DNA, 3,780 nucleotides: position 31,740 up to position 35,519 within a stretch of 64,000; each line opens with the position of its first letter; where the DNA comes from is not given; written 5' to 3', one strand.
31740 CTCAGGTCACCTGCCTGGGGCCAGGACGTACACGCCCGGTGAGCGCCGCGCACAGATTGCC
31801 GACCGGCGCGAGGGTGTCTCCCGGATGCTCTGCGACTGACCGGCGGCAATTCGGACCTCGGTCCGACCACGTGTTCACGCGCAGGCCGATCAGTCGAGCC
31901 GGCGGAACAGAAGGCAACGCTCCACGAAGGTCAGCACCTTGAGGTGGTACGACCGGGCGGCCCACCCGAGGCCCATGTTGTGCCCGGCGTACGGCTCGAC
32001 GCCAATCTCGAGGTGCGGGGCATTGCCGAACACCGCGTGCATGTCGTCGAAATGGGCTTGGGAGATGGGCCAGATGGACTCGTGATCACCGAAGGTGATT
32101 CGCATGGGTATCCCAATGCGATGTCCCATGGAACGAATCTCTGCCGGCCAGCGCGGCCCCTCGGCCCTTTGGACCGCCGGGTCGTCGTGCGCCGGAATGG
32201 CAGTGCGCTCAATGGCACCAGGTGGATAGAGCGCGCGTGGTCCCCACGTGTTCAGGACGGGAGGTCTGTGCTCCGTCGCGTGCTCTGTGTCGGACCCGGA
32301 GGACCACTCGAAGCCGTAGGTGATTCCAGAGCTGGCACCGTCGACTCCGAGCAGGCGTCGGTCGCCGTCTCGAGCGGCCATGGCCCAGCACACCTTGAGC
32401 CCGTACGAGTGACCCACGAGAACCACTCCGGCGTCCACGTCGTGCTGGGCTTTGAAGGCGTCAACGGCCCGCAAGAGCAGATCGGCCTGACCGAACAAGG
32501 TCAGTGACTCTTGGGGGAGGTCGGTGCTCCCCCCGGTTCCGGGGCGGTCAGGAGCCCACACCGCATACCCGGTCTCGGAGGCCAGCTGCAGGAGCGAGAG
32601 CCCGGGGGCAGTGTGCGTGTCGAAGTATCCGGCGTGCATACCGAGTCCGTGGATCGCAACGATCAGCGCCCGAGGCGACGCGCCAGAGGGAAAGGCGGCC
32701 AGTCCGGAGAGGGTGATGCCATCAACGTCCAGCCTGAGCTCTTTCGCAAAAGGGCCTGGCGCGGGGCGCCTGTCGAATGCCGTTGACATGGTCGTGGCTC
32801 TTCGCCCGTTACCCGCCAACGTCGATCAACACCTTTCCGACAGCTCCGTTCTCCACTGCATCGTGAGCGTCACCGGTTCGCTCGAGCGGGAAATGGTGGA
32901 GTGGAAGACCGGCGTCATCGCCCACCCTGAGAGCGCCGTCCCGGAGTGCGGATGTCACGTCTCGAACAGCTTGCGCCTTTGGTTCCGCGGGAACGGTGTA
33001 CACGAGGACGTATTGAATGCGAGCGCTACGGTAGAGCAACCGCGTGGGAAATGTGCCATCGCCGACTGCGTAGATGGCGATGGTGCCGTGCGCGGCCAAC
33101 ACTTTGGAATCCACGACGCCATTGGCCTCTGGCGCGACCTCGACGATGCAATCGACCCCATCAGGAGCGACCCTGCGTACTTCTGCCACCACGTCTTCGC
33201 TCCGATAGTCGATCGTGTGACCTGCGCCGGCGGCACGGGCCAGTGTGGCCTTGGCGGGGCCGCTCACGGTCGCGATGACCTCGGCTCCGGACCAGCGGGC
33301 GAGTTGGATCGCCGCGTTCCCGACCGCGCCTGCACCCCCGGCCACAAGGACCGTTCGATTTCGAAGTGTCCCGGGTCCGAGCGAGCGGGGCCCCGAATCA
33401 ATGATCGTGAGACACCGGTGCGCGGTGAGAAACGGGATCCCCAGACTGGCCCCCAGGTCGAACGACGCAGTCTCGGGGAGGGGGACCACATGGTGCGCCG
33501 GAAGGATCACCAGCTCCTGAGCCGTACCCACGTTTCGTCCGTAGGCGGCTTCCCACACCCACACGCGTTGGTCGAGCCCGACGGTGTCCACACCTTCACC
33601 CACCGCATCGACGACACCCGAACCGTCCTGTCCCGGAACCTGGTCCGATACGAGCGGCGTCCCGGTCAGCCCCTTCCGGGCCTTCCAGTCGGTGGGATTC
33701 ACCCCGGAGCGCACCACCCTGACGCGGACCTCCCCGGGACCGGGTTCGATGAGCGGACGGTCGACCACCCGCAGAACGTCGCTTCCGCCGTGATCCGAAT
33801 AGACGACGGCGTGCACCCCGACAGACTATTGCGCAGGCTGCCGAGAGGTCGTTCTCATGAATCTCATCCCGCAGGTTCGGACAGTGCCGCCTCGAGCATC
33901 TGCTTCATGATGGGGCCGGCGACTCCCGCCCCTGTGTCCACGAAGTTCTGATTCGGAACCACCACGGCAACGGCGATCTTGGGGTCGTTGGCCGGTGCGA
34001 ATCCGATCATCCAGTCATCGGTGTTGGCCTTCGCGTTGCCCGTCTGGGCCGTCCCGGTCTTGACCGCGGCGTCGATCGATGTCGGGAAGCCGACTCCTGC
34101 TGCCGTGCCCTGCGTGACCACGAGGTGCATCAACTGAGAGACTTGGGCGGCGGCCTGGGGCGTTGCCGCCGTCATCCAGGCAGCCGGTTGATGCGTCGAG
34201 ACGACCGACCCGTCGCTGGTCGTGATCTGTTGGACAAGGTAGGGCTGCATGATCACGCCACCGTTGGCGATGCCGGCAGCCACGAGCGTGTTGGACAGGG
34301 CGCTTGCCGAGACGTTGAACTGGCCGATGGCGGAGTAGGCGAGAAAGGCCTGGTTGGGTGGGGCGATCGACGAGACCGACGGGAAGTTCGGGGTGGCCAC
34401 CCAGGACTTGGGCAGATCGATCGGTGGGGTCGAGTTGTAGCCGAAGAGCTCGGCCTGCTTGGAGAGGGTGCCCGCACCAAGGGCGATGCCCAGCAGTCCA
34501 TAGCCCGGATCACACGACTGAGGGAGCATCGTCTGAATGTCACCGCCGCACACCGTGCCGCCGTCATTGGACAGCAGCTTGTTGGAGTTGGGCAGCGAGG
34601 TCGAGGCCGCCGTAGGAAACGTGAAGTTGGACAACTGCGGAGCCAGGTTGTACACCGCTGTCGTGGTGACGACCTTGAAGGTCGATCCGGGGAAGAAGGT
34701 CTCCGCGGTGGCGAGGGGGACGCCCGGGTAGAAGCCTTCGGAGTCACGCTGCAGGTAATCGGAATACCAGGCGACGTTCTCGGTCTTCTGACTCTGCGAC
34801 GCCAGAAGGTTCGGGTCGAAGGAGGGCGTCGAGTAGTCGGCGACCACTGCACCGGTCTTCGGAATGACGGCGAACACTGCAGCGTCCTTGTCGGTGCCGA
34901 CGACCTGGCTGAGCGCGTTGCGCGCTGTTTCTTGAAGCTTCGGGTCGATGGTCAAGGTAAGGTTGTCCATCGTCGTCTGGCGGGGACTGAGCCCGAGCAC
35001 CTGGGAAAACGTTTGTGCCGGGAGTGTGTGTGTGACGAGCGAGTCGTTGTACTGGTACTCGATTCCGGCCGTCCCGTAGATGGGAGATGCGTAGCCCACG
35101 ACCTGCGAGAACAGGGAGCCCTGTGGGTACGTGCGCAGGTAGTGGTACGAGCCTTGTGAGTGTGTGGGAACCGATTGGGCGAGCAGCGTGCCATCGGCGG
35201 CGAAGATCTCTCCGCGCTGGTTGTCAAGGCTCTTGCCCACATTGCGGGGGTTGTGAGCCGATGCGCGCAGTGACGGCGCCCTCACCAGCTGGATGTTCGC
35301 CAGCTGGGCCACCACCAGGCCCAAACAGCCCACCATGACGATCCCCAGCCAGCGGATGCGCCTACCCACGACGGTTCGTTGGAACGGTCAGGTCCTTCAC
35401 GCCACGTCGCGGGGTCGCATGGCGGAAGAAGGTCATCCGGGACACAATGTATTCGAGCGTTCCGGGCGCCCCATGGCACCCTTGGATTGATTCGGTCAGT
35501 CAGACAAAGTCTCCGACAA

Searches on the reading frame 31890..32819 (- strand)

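Call 19: search_protein_families(library=pfam, proteins=[window:31890-32819:-], max_evalue=0.001)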
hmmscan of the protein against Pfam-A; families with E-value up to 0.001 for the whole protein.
window:31890-32819:- (309 aa): 3 families
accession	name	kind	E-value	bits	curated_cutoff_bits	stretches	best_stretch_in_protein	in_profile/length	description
PF12697.13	Abhydrolase_6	-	1.3e-11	46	26.3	1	53-231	1-165/217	Alpha/beta hydrolase family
PF00561.26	Abhydrolase_1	-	2.2e-10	41.1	25.8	1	52-160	2-98/245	alpha/beta hydrolase fold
PF12146.15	Hydrolase_4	-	5.1e-06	26.4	27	1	48-149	2-95/239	Serine aminopeptidase, S33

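Call 54: search_protein_families(library=padloc, proteins=[window:31890-32819:-], max_evalue=0.001)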
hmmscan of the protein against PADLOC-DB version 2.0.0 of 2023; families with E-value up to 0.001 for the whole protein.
window:31890-32819:- (309 aa): 0 families

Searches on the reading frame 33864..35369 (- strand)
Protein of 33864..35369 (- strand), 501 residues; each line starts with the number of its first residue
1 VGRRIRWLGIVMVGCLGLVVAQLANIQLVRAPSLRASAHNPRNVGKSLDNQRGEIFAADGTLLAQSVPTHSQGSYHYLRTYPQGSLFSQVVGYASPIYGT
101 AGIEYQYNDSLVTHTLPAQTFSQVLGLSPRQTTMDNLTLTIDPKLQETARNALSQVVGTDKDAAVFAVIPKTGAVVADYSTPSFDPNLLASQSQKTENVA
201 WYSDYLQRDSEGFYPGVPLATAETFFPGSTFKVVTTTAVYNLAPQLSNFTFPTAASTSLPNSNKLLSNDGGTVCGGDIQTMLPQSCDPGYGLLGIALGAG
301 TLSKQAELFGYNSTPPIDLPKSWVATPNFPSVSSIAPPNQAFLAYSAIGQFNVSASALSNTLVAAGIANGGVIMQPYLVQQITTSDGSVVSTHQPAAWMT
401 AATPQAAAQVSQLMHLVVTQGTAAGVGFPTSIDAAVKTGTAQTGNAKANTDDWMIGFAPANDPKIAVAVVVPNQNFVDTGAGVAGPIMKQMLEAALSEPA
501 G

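Call 19: search_protein_families(library=pfam, proteins=[window:33864-35369:-], max_evalue=0.001)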
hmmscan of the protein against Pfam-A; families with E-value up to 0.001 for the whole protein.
window:33864-35369:- (501 aa): 3 families
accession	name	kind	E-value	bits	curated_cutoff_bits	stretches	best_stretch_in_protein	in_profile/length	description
PF00905.27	Transpeptidase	-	8e-39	134.1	22.1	1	165-493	3-299/299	Penicillin binding protein transpeptidase domain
PF21922.1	PBP_dimer_2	-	3.5e-17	62.9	27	1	52-113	1-59/83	Penicillin binding protein A dimerisation domain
PF03717.20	PBP_dimer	-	0.00035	21.5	24.4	0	79-108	108-155/180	Penicillin-binding Protein dimerisation domain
